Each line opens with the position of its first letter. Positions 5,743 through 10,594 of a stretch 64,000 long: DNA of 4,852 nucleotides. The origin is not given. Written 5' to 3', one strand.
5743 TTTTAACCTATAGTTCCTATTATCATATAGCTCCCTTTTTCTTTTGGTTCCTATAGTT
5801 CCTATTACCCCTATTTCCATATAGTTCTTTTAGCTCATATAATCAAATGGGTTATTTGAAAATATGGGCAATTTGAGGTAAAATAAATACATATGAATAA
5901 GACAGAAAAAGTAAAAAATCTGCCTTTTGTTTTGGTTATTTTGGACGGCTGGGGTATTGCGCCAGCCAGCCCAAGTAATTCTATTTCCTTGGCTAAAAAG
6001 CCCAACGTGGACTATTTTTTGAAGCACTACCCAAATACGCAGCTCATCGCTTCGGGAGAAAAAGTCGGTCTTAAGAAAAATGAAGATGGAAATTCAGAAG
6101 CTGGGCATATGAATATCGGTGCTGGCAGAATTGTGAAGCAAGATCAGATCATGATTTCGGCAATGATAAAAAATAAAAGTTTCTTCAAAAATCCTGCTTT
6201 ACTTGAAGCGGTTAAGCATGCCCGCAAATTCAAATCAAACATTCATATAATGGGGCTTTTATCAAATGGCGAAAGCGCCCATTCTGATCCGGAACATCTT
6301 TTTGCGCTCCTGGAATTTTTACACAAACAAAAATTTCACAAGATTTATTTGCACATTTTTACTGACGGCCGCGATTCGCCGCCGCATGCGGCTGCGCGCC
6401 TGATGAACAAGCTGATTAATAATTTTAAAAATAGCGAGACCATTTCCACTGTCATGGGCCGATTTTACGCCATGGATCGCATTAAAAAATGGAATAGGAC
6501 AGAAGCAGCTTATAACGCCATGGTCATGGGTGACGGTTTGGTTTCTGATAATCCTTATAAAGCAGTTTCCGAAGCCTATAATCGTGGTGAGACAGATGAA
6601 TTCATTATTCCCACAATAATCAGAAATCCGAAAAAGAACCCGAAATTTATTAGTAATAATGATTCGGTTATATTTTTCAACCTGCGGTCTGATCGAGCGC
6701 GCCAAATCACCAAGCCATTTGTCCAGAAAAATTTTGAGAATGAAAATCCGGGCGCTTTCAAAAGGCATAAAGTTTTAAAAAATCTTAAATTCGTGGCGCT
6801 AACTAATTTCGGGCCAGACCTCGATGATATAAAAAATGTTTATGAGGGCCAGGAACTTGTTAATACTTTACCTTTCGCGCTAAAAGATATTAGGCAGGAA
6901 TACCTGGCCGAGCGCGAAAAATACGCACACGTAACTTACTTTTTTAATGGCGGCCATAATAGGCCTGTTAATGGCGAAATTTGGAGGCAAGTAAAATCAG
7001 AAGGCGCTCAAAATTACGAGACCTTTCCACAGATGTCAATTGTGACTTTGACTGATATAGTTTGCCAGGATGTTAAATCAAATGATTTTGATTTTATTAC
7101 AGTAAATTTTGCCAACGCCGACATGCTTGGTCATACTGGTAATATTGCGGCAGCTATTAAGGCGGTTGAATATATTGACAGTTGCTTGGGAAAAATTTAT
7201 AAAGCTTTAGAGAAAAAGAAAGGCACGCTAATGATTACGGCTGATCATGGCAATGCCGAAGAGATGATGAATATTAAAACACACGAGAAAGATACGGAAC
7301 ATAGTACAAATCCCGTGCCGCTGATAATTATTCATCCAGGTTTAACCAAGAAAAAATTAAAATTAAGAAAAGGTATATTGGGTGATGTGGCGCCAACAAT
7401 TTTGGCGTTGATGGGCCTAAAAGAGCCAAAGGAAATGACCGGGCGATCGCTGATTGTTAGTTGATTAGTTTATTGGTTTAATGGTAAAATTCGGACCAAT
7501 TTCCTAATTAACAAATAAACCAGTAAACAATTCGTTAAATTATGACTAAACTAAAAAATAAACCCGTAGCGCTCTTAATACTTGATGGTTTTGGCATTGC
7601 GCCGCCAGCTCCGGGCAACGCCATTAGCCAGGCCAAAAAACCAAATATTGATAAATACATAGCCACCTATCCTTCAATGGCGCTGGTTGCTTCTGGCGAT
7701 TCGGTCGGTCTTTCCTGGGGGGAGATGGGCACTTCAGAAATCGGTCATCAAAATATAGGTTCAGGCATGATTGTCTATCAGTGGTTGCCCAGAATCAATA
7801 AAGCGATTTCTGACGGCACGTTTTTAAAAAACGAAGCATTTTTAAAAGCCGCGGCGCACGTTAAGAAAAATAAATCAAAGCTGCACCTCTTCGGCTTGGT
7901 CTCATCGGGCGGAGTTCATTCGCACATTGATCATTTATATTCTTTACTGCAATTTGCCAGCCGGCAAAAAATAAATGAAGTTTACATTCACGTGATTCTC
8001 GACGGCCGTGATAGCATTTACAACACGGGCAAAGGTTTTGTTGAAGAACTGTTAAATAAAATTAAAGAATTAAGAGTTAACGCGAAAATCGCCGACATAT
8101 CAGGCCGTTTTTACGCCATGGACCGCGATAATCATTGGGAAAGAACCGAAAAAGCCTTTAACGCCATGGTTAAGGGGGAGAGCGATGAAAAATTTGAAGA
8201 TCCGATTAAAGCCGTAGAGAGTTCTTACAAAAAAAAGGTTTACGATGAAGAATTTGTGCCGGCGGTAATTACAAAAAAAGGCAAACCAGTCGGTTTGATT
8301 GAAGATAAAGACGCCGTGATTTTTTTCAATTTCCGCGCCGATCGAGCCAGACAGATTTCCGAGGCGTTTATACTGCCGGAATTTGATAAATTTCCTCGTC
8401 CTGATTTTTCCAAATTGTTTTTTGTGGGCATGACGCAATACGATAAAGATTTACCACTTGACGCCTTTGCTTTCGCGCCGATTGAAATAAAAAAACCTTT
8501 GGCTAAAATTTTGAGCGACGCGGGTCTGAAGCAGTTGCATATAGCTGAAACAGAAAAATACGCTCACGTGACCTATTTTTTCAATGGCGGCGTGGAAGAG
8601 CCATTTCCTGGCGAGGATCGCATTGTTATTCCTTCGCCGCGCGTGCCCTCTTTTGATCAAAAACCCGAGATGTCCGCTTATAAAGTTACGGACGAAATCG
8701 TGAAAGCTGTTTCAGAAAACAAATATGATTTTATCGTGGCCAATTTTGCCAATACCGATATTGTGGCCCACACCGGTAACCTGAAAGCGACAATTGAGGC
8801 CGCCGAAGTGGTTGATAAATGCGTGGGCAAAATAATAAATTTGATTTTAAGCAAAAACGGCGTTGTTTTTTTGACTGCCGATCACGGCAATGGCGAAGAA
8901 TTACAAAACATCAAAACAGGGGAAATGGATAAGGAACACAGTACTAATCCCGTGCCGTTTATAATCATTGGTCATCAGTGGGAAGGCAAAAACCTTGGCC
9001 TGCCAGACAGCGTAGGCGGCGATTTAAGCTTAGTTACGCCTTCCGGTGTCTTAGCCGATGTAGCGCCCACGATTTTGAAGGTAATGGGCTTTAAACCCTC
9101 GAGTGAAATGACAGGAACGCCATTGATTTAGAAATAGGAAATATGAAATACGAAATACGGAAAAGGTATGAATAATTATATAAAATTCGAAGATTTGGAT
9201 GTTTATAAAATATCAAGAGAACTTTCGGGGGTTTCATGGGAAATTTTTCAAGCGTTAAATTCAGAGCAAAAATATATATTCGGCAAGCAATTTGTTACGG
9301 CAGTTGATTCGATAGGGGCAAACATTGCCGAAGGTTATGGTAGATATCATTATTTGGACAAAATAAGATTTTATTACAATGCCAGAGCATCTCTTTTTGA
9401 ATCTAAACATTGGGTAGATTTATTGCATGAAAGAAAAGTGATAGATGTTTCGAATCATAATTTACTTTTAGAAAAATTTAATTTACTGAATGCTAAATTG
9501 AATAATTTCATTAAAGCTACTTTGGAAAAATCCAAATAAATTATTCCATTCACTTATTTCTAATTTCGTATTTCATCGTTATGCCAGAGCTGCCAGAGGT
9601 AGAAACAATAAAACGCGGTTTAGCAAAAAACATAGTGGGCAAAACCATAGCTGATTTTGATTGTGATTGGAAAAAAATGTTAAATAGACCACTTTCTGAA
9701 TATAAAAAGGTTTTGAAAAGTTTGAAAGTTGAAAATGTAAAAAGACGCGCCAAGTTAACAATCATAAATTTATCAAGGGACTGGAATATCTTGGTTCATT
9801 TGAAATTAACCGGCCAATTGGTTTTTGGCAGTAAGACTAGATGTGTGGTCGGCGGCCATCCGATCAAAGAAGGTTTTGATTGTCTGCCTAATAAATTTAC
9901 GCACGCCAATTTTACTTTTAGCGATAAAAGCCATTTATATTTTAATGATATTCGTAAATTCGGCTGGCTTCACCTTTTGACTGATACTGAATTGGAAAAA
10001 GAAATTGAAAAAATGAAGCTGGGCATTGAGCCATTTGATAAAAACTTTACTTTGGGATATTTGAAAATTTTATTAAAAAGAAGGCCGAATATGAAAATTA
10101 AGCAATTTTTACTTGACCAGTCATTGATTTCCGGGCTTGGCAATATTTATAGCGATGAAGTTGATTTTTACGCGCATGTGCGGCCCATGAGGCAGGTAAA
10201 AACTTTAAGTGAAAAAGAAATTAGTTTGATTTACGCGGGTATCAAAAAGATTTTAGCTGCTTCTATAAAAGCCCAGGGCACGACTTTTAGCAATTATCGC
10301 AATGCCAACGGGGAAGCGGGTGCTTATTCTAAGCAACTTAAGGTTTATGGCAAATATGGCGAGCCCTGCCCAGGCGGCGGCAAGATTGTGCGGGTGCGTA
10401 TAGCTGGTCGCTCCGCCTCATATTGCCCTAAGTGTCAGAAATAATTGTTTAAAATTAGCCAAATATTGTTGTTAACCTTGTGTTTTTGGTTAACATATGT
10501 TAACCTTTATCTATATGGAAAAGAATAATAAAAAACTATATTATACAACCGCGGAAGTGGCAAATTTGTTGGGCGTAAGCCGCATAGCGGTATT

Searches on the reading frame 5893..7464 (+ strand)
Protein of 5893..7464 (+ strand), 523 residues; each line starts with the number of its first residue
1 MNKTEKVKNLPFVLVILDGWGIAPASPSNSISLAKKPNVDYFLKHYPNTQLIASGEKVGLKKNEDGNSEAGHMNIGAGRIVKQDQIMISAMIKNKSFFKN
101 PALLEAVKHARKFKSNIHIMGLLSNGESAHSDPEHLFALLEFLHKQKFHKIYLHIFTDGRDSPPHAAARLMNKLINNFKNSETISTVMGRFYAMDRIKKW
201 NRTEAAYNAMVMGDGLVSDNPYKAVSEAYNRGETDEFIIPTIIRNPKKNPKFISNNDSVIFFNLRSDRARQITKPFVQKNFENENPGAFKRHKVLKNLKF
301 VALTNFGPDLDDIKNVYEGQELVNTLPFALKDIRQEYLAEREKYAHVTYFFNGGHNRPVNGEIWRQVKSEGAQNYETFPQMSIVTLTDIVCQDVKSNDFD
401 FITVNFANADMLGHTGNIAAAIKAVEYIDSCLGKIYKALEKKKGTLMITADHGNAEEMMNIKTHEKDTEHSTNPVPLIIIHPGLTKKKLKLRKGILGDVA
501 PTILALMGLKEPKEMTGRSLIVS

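Call 32: search_protein_families(library=pfam, proteins=[window:5893-7464:+], max_evalue=0.00001)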
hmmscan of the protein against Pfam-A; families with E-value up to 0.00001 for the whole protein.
window:5893-7464:+ (523 aa): 4 families
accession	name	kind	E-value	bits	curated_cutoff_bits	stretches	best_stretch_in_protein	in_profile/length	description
PF01676.23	Metalloenzyme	-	1.1e-67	228.7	24.3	1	11-510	2-251/252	Metalloenzyme superfamily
PF06415.18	iPGM_N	-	1.7e-66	224.3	27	1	88-306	1-215/217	BPG-independent PGAM N-terminus (iPGM_N)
PF00884.28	Sulfatase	-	2.7e-09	37.2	25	1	389-508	200-300/301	Sulfatase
PF01663.27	Phosphodiest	-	5.2e-07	30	23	1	390-457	157-224/342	Type I phosphodiesterase / nucleotide pyrophosphatase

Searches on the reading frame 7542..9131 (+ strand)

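Call 32: search_protein_families(library=pfam, proteins=[window:7542-9131:+], max_evalue=0.00001)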
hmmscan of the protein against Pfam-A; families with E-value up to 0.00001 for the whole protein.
window:7542-9131:+ (529 aa): 2 families
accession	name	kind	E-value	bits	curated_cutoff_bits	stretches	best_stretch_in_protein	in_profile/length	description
PF06415.18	iPGM_N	-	8.8e-82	274.2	27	1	85-302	1-217/217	BPG-independent PGAM N-terminus (iPGM_N)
PF01676.23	Metalloenzyme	-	1.4e-72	244.7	24.3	1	7-518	1-251/252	Metalloenzyme superfamily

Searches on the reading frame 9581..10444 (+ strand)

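Call 32: search_protein_families(library=pfam, proteins=[window:9581-10444:+], max_evalue=0.00001)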
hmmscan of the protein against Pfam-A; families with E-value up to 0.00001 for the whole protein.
window:9581-10444:+ (287 aa): 2 families
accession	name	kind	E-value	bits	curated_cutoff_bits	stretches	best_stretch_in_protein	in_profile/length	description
PF01149.29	Fapy_DNA_glyco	-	1.2e-27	97.3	25.5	1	1-129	1-116/117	Formamidopyrimidine-DNA glycosylase N-terminal domain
PF06831.19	H2TH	-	8.4e-22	77.4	34.7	1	147-237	1-90/93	Formamidopyrimidine-DNA glycosylase H2TH domain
